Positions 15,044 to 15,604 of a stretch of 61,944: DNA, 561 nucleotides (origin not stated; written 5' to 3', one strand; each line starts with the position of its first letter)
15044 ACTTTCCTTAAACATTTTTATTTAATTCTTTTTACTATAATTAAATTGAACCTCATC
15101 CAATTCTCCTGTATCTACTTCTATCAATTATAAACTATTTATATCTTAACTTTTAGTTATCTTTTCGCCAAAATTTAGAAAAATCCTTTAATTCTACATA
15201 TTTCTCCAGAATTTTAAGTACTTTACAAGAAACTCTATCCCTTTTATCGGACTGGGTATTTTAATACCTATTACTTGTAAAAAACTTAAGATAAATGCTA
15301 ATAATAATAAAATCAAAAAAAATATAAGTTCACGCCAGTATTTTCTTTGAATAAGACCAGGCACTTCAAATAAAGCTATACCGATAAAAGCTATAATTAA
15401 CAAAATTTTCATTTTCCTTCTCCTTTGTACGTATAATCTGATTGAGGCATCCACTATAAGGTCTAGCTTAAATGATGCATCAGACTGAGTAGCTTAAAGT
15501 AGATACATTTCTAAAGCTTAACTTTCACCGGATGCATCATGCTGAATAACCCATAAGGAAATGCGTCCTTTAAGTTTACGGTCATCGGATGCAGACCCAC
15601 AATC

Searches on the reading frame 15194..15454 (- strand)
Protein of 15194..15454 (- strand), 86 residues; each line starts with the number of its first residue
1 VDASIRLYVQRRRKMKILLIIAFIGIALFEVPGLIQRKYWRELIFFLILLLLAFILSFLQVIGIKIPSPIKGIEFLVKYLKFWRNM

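Call 7: search_protein_families(library=pfam, proteins=[window:15194-15454:-])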
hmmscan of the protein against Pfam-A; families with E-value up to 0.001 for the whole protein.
window:15194-15454:- (86 aa): 0 families

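Call 87: search_protein_families(library=ncbifam, proteins=[window:15194-15412:-], max_evalue=0.01)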
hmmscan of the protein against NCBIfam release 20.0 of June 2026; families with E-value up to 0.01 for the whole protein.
window:15194-15412:- (72 aa): 0 families
